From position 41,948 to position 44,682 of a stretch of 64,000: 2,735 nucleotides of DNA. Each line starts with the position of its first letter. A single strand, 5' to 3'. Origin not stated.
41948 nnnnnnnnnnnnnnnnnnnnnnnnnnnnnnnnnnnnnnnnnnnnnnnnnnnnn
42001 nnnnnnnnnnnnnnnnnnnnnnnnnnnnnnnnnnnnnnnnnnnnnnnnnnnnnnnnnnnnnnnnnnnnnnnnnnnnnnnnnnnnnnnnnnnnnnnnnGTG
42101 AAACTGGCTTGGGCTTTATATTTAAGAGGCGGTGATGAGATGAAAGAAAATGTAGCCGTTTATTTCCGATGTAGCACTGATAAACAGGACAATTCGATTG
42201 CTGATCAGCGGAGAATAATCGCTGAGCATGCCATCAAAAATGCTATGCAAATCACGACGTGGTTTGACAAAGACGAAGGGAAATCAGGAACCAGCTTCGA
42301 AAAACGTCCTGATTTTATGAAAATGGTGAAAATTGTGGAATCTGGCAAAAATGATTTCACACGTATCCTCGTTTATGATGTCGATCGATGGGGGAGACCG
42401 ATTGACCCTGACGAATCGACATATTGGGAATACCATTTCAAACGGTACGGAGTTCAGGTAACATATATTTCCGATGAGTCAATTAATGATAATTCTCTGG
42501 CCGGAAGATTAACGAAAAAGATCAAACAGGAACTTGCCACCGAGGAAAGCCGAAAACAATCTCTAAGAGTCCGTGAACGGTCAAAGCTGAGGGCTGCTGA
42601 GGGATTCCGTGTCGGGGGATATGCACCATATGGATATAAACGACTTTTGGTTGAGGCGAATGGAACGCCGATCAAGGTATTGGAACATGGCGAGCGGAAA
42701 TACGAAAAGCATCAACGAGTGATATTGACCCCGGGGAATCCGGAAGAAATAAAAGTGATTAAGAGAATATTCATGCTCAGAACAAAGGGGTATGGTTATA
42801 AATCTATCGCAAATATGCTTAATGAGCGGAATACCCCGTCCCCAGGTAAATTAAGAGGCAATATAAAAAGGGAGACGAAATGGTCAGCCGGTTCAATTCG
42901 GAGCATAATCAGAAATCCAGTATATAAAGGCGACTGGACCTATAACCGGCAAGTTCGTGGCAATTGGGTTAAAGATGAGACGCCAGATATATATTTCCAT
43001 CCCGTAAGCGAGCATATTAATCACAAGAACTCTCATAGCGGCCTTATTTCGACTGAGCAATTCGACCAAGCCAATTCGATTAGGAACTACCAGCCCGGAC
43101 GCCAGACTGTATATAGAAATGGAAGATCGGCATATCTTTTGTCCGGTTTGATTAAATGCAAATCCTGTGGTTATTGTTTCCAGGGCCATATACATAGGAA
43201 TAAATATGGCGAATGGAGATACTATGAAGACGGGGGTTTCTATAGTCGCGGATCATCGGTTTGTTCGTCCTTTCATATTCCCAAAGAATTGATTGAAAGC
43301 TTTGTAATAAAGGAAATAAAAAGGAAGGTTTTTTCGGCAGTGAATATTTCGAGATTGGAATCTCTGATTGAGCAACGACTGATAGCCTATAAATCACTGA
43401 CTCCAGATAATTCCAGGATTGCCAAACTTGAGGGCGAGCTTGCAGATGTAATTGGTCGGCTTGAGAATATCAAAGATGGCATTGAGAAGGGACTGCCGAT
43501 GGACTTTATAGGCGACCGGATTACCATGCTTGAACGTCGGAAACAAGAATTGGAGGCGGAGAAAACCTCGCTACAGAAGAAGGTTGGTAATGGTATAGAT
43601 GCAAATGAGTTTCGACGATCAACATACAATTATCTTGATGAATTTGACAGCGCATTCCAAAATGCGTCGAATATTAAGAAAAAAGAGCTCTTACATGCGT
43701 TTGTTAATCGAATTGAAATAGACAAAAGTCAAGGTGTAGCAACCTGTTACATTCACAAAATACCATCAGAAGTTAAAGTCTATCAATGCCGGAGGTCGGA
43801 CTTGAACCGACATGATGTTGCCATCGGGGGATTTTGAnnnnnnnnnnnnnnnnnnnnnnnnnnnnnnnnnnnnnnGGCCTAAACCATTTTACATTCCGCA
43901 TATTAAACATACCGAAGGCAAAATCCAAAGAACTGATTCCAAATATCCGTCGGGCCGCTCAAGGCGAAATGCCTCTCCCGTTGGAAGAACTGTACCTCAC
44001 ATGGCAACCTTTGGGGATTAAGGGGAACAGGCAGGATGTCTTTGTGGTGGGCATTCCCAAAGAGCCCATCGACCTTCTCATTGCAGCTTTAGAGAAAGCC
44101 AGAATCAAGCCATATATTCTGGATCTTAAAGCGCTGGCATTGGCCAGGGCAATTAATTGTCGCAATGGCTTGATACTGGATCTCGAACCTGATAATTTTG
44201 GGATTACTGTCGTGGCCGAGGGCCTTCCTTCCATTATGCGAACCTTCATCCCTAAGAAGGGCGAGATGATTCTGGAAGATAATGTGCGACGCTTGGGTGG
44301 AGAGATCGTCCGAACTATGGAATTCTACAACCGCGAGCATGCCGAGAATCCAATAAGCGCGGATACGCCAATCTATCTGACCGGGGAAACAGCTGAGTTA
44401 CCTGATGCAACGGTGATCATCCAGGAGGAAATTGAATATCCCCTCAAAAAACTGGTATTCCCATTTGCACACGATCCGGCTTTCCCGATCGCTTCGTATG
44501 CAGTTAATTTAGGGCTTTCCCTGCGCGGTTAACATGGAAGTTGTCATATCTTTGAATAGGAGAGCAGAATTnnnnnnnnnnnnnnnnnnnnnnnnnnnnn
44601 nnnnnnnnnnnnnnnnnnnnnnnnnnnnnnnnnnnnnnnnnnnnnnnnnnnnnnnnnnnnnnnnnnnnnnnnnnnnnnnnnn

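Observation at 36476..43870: Second stacked element made almost entirely of unknown genes, ending in a large serine recombinase at tRNA-Leu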

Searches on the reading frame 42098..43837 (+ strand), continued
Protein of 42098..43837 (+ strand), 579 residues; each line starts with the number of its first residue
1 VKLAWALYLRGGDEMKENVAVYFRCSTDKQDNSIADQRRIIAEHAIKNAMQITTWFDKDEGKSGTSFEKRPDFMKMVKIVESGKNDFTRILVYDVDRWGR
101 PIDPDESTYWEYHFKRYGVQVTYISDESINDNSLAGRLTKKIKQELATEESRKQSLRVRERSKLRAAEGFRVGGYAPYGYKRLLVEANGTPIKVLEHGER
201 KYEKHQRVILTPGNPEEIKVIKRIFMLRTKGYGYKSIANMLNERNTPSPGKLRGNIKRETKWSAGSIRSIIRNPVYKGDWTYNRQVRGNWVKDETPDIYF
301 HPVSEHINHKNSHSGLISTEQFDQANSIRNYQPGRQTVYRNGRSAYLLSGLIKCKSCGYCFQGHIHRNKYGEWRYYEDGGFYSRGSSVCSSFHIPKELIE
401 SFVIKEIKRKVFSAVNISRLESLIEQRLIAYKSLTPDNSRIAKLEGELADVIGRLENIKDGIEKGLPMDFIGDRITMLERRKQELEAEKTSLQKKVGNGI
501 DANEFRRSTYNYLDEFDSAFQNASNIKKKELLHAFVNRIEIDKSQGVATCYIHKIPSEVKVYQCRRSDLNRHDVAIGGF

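Call 97: find_related_loci(query=window:42140-43834:+, collection=viral_contigs, flank=10000)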
Query window:42140-43834:+ (565 aa) in viral_contigs; peptide patterns used: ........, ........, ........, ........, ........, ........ (x = any residue, [..] = any of these).
11 stretches matched a pattern, but none encodes a relative of the query by tblastn (E <= 1e-3).

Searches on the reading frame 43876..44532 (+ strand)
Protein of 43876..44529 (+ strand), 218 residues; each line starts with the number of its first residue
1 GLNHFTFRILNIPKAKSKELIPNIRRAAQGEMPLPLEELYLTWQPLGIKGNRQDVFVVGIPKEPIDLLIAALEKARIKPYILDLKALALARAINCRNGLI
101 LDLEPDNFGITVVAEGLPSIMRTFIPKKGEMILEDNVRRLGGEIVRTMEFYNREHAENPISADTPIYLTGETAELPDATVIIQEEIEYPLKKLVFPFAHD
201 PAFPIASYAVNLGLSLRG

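Call 21: search_protein_families(library=pfam, proteins=[window:43969-44532:+], max_evalue=0.001)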
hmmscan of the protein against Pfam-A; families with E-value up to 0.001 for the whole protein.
window:43969-44532:+ (187 aa): 1 family
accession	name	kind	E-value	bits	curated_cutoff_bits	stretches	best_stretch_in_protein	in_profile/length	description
PF11104.14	PilM_2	-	2.4e-07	30.4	27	1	2-64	103-168/340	Type IV pilus assembly protein PilM;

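Call 37: find_related_loci(query=window:43876-44529:+, collection=genome_contigs, flank=10000)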
Query window:43876-44529:+ (218 aa) in genome_contigs; peptide patterns used: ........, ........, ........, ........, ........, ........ (x = any residue, [..] = any of these).
128 stretches matched a pattern; 5 encode a relative of the query (tblastn E <= 1e-3); 5 distinct loci.
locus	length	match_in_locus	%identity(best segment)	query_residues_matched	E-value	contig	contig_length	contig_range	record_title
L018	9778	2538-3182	82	4-218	1e-123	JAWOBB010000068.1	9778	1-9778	MAG: Dehalococcoidia bacterium isolate BLK2-2.bin.24 k191_1335040, whole genome shotgun sequence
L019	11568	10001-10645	80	4-218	4e-123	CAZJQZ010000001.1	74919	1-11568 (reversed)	MAG TPA_asm: uncultured Dehalococcoidia bacterium isolate binchicken_co334_59 genome assembly, contig: NODE_467_length_7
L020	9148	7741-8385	82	4-218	2e-121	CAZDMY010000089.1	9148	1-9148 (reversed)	MAG TPA_asm: uncultured Dehalococcoidia bacterium isolate SRP332253_co2_55 genome assembly, contig: NODE_7759_length_914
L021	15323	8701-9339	33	5-218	1e-39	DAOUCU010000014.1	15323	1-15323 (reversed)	MAG TPA_asm: Dehalococcoidia bacterium isolate H85_867 43918, whole genome shotgun sequence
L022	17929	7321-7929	31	12-214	2e-30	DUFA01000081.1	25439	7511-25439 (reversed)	MAG TPA_asm: Dehalococcoidia bacterium isolate W403 Contig81, whole genome shotgun sequence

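Call 62: find_encoding_contigs(protein=window:43969-44532:+, flank=10000, max_places=10)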
Protein window:43969-44532:+ (187 aa): no gene with exactly this product is on record in the collection.
